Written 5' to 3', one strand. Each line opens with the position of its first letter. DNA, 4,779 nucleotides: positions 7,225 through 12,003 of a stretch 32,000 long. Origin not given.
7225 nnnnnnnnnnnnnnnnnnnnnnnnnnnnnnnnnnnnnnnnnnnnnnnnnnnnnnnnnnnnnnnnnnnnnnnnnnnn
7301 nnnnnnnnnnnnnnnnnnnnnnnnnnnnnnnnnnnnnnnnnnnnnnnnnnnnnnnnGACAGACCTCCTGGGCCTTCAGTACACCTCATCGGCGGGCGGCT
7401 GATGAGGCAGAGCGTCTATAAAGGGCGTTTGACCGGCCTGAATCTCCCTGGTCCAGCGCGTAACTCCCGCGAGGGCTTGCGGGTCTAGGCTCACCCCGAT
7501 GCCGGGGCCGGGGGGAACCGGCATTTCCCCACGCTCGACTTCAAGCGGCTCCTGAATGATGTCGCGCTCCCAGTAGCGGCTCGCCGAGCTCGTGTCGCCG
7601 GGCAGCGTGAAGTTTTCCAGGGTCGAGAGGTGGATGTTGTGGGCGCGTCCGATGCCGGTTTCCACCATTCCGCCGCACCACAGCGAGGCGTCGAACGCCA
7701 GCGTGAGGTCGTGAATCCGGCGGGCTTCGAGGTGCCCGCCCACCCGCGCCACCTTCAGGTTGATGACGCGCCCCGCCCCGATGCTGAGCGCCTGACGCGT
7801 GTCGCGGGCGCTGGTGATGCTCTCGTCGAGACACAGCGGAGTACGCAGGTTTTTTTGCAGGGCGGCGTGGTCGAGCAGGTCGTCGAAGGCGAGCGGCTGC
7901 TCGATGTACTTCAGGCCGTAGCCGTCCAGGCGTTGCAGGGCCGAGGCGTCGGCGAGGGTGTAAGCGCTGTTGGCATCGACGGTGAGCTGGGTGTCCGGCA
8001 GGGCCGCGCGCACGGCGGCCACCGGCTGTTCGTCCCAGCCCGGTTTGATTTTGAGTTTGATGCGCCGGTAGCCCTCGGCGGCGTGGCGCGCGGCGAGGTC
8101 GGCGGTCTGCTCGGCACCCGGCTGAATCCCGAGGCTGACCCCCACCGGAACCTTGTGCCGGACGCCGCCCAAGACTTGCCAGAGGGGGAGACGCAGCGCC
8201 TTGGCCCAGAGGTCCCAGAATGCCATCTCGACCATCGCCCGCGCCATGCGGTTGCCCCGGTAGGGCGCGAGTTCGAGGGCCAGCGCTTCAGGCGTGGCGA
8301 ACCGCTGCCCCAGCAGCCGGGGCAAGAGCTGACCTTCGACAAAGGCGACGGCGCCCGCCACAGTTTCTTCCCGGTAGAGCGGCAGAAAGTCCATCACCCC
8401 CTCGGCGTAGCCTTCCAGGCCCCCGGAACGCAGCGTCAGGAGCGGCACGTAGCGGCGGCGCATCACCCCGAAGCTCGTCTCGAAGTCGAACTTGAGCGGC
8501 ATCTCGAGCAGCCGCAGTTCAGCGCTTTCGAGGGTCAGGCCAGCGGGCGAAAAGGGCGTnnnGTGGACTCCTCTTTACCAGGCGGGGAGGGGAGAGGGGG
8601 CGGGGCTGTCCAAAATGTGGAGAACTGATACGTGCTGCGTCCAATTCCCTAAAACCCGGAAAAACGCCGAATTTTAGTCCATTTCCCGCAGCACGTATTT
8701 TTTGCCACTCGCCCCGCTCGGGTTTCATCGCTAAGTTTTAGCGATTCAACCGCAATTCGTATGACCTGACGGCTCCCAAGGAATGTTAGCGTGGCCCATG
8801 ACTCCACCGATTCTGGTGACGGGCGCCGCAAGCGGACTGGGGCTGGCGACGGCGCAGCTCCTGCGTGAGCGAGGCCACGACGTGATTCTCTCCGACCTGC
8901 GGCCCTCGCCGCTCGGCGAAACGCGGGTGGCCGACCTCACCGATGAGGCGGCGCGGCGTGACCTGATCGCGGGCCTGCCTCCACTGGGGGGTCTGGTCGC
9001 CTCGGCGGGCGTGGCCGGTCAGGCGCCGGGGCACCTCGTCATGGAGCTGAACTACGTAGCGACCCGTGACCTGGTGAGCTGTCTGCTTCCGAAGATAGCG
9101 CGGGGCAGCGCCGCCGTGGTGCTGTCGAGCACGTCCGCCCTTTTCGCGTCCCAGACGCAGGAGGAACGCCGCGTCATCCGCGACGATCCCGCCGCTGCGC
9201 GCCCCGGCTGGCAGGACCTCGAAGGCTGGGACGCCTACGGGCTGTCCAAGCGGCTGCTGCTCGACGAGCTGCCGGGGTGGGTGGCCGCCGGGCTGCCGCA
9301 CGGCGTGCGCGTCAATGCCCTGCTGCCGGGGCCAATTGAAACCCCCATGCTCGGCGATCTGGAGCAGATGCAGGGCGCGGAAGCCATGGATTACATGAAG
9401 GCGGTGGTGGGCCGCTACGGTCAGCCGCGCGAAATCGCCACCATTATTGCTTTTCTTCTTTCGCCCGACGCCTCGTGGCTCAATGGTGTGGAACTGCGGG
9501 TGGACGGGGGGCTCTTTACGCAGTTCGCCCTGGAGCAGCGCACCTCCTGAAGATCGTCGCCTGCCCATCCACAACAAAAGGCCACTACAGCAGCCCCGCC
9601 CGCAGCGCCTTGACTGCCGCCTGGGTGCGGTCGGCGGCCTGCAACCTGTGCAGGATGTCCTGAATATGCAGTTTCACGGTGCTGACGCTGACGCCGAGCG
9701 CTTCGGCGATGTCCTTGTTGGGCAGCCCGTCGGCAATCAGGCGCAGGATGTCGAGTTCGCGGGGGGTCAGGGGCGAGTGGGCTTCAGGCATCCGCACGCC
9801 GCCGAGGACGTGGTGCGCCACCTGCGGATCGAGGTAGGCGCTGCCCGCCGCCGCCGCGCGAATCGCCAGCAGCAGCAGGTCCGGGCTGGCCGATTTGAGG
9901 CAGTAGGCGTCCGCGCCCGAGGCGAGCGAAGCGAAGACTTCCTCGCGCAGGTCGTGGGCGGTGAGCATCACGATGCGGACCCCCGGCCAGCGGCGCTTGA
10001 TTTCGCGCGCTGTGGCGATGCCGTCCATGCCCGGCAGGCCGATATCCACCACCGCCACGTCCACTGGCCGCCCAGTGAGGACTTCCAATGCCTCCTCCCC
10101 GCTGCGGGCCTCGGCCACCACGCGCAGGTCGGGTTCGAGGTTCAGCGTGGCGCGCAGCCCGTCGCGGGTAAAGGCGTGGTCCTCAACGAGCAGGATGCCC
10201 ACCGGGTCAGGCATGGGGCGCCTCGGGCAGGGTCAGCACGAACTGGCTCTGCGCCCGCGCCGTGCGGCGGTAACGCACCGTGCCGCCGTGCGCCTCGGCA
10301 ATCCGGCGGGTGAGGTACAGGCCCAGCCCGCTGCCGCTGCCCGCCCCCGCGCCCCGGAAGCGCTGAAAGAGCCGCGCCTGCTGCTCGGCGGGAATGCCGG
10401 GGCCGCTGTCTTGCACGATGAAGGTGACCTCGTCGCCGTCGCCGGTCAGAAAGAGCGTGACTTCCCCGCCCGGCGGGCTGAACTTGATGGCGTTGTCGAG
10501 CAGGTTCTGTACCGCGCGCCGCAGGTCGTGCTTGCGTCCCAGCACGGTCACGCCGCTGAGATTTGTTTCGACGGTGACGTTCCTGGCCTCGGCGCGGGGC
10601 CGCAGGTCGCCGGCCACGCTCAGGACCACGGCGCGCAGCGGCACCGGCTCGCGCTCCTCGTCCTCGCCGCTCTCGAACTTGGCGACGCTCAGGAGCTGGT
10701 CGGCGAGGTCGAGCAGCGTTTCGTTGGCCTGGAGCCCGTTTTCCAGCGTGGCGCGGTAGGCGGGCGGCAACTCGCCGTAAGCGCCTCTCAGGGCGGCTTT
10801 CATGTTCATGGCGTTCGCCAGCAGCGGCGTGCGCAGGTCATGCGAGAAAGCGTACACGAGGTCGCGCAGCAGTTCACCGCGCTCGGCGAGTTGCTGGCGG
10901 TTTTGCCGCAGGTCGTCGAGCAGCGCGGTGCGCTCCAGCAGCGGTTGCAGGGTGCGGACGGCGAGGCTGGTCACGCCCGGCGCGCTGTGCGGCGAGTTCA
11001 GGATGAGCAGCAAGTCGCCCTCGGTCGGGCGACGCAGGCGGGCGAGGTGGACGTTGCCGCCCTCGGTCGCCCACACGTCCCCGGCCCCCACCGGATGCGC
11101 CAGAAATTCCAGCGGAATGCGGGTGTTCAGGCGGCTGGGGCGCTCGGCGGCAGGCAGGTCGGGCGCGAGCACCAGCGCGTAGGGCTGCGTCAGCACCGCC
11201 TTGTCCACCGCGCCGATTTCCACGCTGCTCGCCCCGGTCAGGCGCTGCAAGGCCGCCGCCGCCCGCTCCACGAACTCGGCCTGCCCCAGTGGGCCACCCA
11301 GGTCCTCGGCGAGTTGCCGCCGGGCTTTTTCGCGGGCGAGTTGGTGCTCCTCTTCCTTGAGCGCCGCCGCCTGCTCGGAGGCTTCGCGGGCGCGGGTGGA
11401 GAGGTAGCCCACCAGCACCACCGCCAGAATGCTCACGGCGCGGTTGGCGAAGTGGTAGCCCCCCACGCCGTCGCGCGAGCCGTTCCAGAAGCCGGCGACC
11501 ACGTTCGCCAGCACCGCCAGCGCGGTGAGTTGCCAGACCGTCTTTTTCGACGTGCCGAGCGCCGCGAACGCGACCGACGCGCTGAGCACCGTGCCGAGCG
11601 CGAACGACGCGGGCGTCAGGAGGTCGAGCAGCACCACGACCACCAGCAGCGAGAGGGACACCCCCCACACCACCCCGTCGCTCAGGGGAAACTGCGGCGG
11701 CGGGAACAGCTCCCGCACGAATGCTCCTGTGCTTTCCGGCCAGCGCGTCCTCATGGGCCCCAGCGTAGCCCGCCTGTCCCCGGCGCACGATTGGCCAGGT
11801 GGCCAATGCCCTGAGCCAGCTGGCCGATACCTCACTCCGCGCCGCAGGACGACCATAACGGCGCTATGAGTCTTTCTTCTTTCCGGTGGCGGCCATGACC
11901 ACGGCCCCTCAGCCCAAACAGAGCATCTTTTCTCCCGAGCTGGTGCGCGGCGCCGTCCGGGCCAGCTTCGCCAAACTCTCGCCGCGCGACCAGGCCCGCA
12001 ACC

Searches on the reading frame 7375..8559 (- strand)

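Call 101: search_protein_families(library=pfam, proteins=[window:7375-8559:-], max_evalue=0.001)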
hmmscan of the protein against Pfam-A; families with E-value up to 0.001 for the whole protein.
window:7375-8559:- (394 aa): 2 families
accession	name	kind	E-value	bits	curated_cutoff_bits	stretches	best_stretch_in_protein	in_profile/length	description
PF13378.12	MR_MLE_C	-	9.7e-51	173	29.4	1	152-361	2-218/219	Enolase C-terminal domain-like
PF02746.21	MR_MLE_N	-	1.5e-10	41.7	22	1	23-131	14-117/117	Mandelate racemase / muconate lactonizing enzyme, N-terminal domain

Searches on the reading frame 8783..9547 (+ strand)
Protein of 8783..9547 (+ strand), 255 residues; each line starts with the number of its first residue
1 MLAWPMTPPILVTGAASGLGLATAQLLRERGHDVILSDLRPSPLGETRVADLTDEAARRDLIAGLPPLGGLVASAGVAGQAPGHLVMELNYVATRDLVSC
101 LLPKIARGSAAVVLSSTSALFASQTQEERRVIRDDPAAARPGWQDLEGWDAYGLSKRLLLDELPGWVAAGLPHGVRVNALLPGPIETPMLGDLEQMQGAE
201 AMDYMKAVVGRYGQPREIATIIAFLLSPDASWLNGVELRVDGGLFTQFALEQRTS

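Call 101: search_protein_families(library=pfam, proteins=[window:8783-9547:+], max_evalue=0.001)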
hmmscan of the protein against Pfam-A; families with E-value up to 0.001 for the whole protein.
window:8783-9547:+ (255 aa): 3 families
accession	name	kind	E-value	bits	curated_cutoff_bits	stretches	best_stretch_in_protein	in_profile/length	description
PF13561.12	adh_short_C2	-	6.7e-25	88.5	27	1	150-244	141-235/236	Enoyl-(Acyl carrier protein) reductase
PF00106.31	adh_short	-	4.4e-12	46.3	26.6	1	10-106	3-124/195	short chain dehydrogenase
PF01370.27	Epimerase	-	1.5e-06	28.2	20.9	1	10-128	1-127/240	NAD dependent epimerase/dehydratase family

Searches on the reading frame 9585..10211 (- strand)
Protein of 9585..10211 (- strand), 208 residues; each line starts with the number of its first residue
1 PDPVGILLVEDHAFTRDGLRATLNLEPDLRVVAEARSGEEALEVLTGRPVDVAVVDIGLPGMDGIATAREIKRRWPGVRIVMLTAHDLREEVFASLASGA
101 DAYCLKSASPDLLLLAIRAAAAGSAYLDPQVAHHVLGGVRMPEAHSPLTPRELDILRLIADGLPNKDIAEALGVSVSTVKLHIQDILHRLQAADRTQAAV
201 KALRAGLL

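Call 101: search_protein_families(library=pfam, proteins=[window:9585-10211:-], max_evalue=0.001)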
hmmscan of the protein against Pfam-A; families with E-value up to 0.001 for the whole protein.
window:9585-10211:- (208 aa): 8 families
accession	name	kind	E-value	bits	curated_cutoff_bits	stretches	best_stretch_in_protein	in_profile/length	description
PF00072.30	Response_reg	-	5.1e-25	88.3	30.2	1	6-117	1-110/111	Response regulator receiver domain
PF00196.25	GerE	-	2.5e-18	65.9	23.5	1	147-202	2-57/57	Bacterial regulatory proteins, luxR family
PF08281.18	Sigma70_r4_2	-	3.6e-08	33.4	25.7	1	143-185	6-49/54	Sigma-70, region 4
PF13384.12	HTH_23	-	3.5e-07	30.3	24.6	1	153-180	8-35/50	Homeodomain-like domain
PF13412.12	HTH_24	-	1.6e-05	24.8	21.9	1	150-184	3-39/48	Winged helix-turn-helix DNA-binding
PF04545.22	Sigma70_r4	-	2.3e-05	24.2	24.1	1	148-191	5-49/50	Sigma-70, region 4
PF13936.12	HTH_38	-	0.00039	20.5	27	1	155-179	13-37/44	Helix-turn-helix domain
PF02796.21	HTH_7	-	0.00053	20.5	23.8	0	155-180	14-39/45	Helix-turn-helix domain of resolvase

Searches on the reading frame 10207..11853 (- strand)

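Call 101: search_protein_families(library=pfam, proteins=[window:10207-11853:-], max_evalue=0.001)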
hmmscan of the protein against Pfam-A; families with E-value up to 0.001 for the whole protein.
window:10207-11853:- (548 aa): 3 families
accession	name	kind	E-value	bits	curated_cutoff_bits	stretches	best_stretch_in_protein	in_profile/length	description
PF02518.31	HATPase_c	-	6.9e-27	94.5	26.4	1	441-545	3-110/111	Histidine kinase-, DNA gyrase B-, and HSP90-like ATPase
PF00512.31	HisKA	-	1.5e-06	28.6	26.9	1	329-396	2-66/66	His Kinase A (phospho-acceptor) domain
PF13581.12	HATPase_c_2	-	5.5e-06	26.8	27.4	1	442-522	30-112/127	Histidine kinase-like ATPase domain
